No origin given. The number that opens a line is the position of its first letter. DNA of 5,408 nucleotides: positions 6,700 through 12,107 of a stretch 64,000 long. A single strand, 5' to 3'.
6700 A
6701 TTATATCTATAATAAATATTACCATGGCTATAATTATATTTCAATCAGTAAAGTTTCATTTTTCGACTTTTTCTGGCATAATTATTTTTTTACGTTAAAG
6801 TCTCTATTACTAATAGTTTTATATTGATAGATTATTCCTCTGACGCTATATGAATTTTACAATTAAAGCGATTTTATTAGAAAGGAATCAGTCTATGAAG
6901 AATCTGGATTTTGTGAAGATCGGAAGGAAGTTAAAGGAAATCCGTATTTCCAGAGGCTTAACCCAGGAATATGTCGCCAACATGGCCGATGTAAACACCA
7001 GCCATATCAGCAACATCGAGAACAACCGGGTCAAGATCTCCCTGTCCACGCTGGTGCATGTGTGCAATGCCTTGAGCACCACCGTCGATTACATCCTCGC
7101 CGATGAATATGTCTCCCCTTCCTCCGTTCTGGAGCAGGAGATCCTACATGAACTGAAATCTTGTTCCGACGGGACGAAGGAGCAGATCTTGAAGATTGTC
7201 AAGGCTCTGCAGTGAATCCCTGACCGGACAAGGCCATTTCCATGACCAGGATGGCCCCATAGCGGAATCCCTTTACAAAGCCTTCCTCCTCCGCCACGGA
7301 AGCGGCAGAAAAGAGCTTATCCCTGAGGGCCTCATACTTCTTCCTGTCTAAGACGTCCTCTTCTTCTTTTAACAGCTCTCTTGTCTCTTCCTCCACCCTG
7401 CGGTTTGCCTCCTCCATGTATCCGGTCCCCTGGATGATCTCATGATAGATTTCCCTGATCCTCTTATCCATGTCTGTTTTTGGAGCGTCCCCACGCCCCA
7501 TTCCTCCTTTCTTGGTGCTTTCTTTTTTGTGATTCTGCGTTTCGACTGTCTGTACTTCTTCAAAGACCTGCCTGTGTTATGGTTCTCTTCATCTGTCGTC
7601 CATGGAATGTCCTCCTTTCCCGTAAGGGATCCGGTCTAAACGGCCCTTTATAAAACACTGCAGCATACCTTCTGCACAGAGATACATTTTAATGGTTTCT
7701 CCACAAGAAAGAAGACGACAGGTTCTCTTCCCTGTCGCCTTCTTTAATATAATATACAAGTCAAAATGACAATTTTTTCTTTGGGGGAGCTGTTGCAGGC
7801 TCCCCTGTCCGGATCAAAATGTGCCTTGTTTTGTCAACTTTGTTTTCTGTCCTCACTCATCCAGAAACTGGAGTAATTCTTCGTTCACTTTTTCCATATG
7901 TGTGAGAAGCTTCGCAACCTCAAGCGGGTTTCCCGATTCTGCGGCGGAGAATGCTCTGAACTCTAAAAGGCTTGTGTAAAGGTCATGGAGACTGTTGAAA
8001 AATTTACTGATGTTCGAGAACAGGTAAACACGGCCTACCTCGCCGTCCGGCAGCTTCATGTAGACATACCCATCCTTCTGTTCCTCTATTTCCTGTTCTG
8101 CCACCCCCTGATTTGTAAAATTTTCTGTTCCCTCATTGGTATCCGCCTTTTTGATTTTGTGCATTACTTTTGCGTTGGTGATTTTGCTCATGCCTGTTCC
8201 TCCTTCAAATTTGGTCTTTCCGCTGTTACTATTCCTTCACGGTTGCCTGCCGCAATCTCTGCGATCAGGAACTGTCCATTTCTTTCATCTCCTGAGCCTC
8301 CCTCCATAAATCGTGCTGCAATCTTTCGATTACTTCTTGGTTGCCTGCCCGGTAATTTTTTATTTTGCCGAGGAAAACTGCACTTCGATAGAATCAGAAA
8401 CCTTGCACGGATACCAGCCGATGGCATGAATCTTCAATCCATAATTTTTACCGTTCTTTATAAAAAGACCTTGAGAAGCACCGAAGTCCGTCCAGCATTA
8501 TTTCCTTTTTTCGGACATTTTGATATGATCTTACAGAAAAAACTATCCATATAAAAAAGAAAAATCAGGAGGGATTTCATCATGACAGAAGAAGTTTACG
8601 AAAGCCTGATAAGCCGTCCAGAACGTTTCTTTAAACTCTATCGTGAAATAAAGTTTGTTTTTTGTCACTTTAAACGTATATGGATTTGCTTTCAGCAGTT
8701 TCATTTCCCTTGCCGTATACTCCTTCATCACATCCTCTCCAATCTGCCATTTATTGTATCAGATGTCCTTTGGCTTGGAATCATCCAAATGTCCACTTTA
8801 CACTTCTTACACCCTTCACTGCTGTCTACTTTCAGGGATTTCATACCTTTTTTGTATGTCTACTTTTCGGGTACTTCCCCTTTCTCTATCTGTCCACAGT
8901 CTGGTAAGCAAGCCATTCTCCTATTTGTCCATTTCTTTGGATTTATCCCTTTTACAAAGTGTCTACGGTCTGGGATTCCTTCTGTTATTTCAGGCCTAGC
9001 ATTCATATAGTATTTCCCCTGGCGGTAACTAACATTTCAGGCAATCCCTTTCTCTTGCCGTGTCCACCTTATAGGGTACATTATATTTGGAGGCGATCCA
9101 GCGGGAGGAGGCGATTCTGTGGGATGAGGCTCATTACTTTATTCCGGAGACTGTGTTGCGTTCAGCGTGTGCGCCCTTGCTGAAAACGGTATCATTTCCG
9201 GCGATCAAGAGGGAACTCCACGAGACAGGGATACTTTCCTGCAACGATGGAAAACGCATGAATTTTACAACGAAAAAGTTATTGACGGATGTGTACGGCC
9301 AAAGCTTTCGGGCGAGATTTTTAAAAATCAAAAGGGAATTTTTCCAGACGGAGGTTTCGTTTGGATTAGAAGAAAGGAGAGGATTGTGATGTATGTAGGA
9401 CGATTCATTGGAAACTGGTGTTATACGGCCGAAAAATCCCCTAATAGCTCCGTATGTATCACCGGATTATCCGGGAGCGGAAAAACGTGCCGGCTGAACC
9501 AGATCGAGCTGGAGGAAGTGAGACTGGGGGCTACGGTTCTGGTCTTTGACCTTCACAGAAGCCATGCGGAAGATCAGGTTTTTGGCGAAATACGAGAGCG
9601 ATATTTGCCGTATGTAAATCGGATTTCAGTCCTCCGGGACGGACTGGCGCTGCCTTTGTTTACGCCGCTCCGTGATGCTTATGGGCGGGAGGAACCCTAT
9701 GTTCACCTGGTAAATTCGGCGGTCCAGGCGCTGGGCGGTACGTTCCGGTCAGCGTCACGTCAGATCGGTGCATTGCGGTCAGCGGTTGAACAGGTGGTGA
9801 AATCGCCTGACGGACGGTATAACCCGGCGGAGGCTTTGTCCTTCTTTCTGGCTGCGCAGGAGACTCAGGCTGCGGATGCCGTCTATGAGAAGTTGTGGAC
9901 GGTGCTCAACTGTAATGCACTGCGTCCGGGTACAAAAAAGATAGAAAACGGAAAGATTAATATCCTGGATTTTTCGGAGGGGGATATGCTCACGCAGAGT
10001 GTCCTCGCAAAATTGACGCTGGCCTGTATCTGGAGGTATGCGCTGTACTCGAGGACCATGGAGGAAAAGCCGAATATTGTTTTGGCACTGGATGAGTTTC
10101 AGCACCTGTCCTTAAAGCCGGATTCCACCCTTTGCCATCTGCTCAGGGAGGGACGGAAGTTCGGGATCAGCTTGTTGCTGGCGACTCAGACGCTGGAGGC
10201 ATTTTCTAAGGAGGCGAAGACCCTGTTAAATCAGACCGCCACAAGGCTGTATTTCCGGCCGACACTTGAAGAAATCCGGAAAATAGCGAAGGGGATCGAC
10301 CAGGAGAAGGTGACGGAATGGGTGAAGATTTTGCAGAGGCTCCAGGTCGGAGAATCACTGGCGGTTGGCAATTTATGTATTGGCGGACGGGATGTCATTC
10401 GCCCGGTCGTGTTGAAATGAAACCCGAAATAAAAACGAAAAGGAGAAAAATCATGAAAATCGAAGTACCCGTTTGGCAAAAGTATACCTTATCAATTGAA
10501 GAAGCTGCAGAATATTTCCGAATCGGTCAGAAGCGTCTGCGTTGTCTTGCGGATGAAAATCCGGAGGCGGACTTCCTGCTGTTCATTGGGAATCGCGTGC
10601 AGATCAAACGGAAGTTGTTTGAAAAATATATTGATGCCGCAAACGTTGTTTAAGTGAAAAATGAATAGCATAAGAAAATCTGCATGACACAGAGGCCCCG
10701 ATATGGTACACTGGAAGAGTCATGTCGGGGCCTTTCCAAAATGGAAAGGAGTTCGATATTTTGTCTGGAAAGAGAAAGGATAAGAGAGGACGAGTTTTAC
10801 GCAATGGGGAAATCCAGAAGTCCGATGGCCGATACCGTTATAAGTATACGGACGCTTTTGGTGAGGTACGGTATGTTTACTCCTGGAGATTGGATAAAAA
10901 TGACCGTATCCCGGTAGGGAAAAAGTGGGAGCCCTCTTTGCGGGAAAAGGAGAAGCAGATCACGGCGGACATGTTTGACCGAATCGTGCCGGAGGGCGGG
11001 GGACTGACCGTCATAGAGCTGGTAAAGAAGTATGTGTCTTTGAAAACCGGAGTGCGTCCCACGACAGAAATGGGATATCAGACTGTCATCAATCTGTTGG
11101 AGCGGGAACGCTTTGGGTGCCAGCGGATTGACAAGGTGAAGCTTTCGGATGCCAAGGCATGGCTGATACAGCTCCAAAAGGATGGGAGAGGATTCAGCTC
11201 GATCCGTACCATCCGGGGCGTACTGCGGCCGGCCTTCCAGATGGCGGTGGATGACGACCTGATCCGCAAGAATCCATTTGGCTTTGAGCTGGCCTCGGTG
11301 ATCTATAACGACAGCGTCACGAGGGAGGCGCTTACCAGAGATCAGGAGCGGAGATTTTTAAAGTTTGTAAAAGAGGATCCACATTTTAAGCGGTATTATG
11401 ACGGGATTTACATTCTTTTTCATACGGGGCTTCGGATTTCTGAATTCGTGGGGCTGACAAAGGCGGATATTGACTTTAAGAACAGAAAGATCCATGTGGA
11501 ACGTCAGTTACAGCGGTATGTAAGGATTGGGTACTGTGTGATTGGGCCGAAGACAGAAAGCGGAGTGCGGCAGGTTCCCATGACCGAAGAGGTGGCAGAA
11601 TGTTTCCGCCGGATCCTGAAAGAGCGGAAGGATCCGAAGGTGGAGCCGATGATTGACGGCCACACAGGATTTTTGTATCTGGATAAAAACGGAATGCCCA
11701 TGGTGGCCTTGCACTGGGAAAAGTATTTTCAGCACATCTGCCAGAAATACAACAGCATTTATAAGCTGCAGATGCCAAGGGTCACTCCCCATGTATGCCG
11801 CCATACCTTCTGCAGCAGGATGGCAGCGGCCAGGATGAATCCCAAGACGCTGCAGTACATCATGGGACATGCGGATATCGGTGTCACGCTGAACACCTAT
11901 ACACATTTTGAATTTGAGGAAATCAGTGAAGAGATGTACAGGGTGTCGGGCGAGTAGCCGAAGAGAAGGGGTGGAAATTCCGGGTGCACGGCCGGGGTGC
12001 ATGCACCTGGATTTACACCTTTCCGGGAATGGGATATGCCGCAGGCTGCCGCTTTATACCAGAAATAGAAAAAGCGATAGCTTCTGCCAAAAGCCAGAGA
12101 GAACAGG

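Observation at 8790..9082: Cryptic ~34-bp-period array of TGTCYAC units: iteron-like origin or protein-loading track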

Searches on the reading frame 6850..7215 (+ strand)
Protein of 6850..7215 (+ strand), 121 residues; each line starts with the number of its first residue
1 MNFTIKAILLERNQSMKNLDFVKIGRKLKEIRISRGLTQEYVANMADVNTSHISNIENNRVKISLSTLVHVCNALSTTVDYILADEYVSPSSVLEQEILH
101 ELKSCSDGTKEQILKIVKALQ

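Call 6: search_protein_families(library=pfam, proteins=[window:6850-7215:+], max_evalue=0.01)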
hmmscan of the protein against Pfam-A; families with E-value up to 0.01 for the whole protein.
window:6850-7215:+ (121 aa): 6 families
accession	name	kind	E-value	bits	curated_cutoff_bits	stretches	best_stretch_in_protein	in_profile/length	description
PF01381.28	HTH_3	-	3e-12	46.8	23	1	28-82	1-55/55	Helix-turn-helix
PF12844.13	HTH_19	-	3.1e-10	40.2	30.2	1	25-84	1-60/64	Helix-turn-helix domain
PF13560.12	HTH_31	-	1.3e-07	32.2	27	1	24-79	2-58/64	Helix-turn-helix domain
PF13443.12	HTH_26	-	5e-06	27.1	22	1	27-80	1-55/63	Cro/C1-type HTH DNA-binding domain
PF13744.12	HTH_37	-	0.00078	19.6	27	1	23-79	18-75/80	Helix-turn-helix domain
PF13413.12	HTH_25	-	0.0014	18.9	24.6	1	28-62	2-36/62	Helix-turn-helix domain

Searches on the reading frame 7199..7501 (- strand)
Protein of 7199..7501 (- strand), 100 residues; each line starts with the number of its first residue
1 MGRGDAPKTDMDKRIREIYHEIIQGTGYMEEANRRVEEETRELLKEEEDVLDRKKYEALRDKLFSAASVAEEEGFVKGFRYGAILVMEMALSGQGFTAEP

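Call 12: search_protein_families(library=pfam, proteins=[window:7199-7501:-], max_evalue=5)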
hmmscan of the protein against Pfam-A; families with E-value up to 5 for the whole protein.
window:7199-7501:- (100 aa): 2 families
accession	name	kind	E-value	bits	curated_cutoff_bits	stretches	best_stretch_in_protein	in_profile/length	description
PF20648.2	DUF6809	-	3.4e-06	28.2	27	1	21-89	18-85/85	Family of unknown function (DUF6809)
PF03666.18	NPR3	-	0.0087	15.4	27.5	1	6-71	133-203/456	Nitrogen Permease regulator of amino acid transport activity 3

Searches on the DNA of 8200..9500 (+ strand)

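Call 13: search_dna_similar(query=window:8430-9090:+, collection=plasmids, mode=distant, max_rows=20)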
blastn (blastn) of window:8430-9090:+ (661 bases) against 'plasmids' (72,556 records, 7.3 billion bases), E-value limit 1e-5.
No match.

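Call 49: search_rna_families(source=window, start=8200, end=9500, threshold=evalue, max_evalue=1)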
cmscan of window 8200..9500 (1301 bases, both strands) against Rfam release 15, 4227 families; matches with E-value up to 1: 1.
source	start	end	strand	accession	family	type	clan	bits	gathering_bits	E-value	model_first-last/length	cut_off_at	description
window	8975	9028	+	RF03008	malK-II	Cis-reg;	-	21.2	52.9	0.94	1-50/50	no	malK-II RNA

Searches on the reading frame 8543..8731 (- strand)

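Call 12: search_protein_families(library=pfam, proteins=[window:8543-8731:-], max_evalue=5)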
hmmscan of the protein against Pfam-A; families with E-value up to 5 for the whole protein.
window:8543-8731:- (62 aa): 1 family
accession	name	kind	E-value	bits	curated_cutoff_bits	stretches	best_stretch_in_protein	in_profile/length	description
PF20310.4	HTH_Tnp_2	-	4.6e-06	27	23.8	1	3-42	4-43/131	Transposon related HTH domain protein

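Call 72: search_protein_families(library=ncbifam, proteins=[window:8543-8731:-], max_evalue=0.001)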
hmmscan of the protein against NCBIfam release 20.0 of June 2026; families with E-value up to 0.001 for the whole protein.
window:8543-8731:- (62 aa): 0 families

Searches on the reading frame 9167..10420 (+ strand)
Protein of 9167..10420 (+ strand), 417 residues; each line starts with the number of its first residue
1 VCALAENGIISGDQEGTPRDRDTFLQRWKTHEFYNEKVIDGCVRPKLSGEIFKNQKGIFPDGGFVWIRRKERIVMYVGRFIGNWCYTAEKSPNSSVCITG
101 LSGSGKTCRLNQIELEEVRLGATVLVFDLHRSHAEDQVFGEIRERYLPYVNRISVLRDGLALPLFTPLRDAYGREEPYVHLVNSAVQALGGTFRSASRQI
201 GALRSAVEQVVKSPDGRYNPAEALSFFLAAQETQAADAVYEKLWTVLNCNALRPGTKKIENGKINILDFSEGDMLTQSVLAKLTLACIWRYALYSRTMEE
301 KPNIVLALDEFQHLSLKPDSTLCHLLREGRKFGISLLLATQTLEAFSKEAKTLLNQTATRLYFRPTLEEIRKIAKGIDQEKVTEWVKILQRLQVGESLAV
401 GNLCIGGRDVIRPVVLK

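Call 6: search_protein_families(library=pfam, proteins=[window:9167-10420:+], max_evalue=0.01)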
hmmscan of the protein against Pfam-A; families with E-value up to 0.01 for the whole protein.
window:9167-10420:+ (417 aa): 7 families
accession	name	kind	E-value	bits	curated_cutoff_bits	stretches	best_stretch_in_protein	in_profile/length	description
PF10412.15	TrwB_AAD_bind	-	8.6e-07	28.6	20.5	1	275-383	218-329/387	Type IV secretion-system coupling protein DNA-binding domain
PF13401.12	AAA_22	-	1.6e-05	25.6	27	0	93-144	5-56/130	AAA domain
PF01935.23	DUF87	-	9.2e-05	23.1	23.2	1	94-284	24-216/220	Helicase HerA, central domain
PF13191.12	AAA_16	-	0.00023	22.1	32.6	0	89-331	21-161/167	AAA ATPase domain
PF25199.1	nSTAND_NTPase5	-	0.00026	21.3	34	1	86-145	34-93/145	Novel STAND NTPase 5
PF12846.13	AAA_10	-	0.00034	20.2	27.5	0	288-395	226-335/362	AAA-like domain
PF12696.13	TraG-D_C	-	0.00061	20.2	22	1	304-373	2-75/126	TraM recognition site of TraD and TraG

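Call 52: find_homologous_proteins(query=window:9389-10420:+, max_evalue=1e-10)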
Query window:9389-10420:+ (343 aa): 63 proteins with E <= 1e-10 among 8000 candidates.
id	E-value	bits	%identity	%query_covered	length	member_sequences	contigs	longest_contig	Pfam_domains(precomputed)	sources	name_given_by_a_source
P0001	1.7e-223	759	99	100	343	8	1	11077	PF10412.16,PF13401.13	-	-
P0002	1.7e-111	391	55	100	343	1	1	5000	PF13401.13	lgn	-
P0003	6.8e-110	385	52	100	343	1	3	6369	PF10412.16,PF13401.13,PF25199.2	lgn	-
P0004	8.6e-108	378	53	100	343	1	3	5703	PF10412.16,PF01935.24,PF13401.13,PF13191.13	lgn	-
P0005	8.5e-107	375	53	100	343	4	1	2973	PF10412.16,PF01935.24,PF13401.13,PF25199.2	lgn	-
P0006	1.1e-106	375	54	100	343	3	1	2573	PF13401.13,PF13191.13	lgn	-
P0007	1.1e-106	375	52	100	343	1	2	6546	PF10412.16,PF13401.13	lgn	-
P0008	4.5e-106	373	53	100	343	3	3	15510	PF10412.16,PF13401.13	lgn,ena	-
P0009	1.1e-105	372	51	100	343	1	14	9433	PF10412.16,PF13401.13,PF12846.14,PF25199.2,PF13191.13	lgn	-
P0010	1.5e-105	371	53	100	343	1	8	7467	PF10412.16,PF01935.24,PF13401.13,PF25199.2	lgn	-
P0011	1.9e-105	371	52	100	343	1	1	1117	PF10412.16,PF13401.13,PF13191.13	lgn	-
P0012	5.5e-104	366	50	100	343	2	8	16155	PF13401.13,PF13191.13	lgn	-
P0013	4.6e-103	363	50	100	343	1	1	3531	PF10412.16,PF13401.13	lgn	-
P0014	5.0e-103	363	51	100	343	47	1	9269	PF10412.16,PF13401.13,PF13191.13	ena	-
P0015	7.5e-102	359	51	100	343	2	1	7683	PF10412.16,PF13401.13,PF25199.2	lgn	-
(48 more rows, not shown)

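Call 53: find_encoding_contigs(protein=P0008, flank=5000, max_places=2)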
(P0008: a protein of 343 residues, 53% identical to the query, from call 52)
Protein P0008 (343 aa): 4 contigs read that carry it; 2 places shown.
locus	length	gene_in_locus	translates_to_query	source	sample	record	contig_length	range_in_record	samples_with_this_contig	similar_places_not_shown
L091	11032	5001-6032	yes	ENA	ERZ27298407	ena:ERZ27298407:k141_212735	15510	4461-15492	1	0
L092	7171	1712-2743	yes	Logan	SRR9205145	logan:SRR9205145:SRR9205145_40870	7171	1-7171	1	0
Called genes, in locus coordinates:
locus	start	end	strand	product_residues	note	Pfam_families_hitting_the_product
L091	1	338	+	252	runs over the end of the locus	-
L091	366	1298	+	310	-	-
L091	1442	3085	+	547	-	-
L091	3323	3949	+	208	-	-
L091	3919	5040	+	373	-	-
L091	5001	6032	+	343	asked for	PF10412:TrwB_AAD_bind (faint), PF13401:AAA_22 (faint)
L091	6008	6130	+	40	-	-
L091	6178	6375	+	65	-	PF09035:Tn916-Xis, PF12728:HTH_17 (weak)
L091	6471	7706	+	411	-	PF02920:Integrase_DNA, PF13495:Phage_int_SAM_4 (faint), PF14659:Phage_int_SAM_3, PF00589:Phage_integrase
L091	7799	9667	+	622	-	PF04851:ResIII, PF00270:DEAD (weak), PF00271:Helicase_C (weak)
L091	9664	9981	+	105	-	-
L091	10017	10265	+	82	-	-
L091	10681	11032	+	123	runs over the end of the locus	?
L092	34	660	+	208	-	-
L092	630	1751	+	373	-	-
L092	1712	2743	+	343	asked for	PF10412:TrwB_AAD_bind (faint), PF13401:AAA_22 (faint)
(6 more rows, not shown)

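Call 54: find_encoding_contigs(protein=P0012, flank=5000, max_places=2)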
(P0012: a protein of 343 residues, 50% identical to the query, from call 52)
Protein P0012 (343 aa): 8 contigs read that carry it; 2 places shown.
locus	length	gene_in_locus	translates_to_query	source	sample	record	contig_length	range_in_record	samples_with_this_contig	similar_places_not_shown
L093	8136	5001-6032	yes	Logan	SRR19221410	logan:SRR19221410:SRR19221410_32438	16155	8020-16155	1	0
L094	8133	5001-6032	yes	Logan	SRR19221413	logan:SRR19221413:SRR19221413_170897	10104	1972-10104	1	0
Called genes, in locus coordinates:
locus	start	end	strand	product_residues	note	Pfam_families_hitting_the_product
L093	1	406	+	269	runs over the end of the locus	-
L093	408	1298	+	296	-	PF18941:DUF5688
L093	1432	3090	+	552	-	-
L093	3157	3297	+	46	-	-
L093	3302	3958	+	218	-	-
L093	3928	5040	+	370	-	-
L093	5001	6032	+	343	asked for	PF13191:AAA_16 (faint), PF13401:AAA_22 (faint)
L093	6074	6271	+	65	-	PF09035:Tn916-Xis, PF12728:HTH_17 (weak)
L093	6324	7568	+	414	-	PF02920:Integrase_DNA, PF14659:Phage_int_SAM_3 (weak), PF00589:Phage_integrase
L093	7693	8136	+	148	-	?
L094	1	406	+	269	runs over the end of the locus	-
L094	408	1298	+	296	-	PF18941:DUF5688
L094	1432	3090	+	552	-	-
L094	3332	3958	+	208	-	-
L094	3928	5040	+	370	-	-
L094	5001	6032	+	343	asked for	PF13191:AAA_16 (faint), PF13401:AAA_22 (faint)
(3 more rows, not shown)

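Call 72: search_protein_families(library=ncbifam, proteins=[L091:3919-5040:+, window:9389-10420:+], max_evalue=0.001)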
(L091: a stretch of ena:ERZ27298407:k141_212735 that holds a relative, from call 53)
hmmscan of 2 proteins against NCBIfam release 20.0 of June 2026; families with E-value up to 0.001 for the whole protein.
L091:3919-5040:+ (373 aa): 0 families

window:9389-10420:+ (343 aa): 7 families
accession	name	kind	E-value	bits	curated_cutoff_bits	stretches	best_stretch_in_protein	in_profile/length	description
NF041017.1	DNA_import_CedB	equivalog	2.9e-08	32.8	700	1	14-281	270-528/590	DNA import protein CedB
TIGR02746.1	TraC-F-type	equivalog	5.4e-06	24.6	567.05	0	248-300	664-718/800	type IV secretion system protein TraC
NF045975.1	VirB4_plasma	equivalog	5.7e-06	24.3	590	0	10-57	506-553/894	Mbov_0397 family ICE element conjugal transfer ATPase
NF042943.1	HerA_antiphage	equivalog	5.3e-05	22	800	1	214-311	419-523/566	anti-phage-associated helicase HerA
TIGR03743.1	SXT_TraD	subfamily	5.5e-05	21.8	366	0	203-274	459-529/636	conjugative transfer system coupling protein TraD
TIGR00929.1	VirB4_CagE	subfamily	0.0001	20.7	643.1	0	228-310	634-718/792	VirB4 family type IV secretion/conjugal transfer ATPase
TIGR03924.1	T7SS_EccC_a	equivalog_domain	0.0009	18.1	509.15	0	223-271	558-609/673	type VII secretion protein EccCa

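Call 73: search_protein_families(library=pfam, proteins=[L091:3919-5040:+, L091:3323-3949:+, L091:1442-3085:+, L091:366-1298:+], max_evalue=0.01)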
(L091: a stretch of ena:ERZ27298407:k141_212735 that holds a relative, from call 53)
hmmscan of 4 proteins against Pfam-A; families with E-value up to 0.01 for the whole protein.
L091:3919-5040:+ (373 aa): 0 families

L091:3323-3949:+ (208 aa): 0 families

L091:1442-3085:+ (547 aa): 0 families

L091:366-1298:+ (310 aa): 0 families

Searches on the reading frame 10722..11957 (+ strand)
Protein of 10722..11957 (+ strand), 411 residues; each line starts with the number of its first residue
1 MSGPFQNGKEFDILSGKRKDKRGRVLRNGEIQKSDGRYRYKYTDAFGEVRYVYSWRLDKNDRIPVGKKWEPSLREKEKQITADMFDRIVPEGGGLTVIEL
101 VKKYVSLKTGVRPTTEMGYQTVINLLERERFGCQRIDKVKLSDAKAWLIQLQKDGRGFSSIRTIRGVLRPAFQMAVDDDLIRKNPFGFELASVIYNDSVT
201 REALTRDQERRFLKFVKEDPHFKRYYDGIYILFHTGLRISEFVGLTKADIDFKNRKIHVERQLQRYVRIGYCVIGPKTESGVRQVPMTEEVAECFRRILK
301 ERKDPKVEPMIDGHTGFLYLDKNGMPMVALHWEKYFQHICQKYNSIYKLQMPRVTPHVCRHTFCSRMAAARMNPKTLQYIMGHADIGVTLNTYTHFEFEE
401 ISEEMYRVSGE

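Call 6: search_protein_families(library=pfam, proteins=[window:10722-11957:+], max_evalue=0.01)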
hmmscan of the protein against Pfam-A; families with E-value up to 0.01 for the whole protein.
window:10722-11957:+ (411 aa): 2 families
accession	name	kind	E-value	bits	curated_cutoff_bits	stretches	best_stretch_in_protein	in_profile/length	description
PF00589.27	Phage_integrase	-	1.1e-30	107.2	27.1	1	203-399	2-171/172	Phage integrase family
PF02920.21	Integrase_DNA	-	8.5e-30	103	27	1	15-84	2-70/70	DNA binding domain of tn916 integrase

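Call 72: search_protein_families(library=ncbifam, proteins=[window:10722-11957:+], max_evalue=0.001)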
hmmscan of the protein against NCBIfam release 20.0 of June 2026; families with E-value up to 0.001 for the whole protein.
window:10722-11957:+ (411 aa): 11 families
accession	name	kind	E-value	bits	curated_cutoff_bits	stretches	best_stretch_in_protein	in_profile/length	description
TIGR02224.1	recomb_XerC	equivalog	2.4e-23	83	335.15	1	119-403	21-284/295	tyrosine recombinase XerC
NF040815.2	recomb_XerA_Arch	equivalog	1.2e-22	80.8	220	1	110-404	11-262/263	site-specific tyrosine recombinase/integron integrase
TIGR02225.1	recomb_XerD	equivalog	2.5e-21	76.3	329.6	1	104-404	6-282/290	site-specific tyrosine recombinase XerD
NF001399.0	PRK00283.1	subfamily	3.7e-17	62.5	279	1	105-403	16-290/300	tyrosine recombinase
NF003462.0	PRK05084.1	equivalog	3.5e-13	49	267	2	337-408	289-356/360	tyrosine recombinase XerS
TIGR02249.1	integrase_gron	subfamily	3.1e-09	36.6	265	1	353-396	258-300/315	integron integrase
NF007370.0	PRK09870.1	subfamily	2.4e-08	33.9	221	1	197-390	6-174/200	tyrosine-type DNA invertase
NF011946.0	PRK15417.1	equivalog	8.8e-06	25.1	435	0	354-395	274-314/337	integron integrase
NF040693.1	recomb_GmtY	equivalog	2.9e-05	23.5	340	1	295-405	336-441/441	gamma-mobile-trio recombinase GmtY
NF007371.0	PRK09871.1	subfamily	0.00027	20.5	222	0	203-263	6-66/198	tyrosine-type DNA invertase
NF002331.0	PRK01287.1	subfamily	0.00042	19.4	371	0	231-396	170-312/365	site-specific tyrosine recombinase XerC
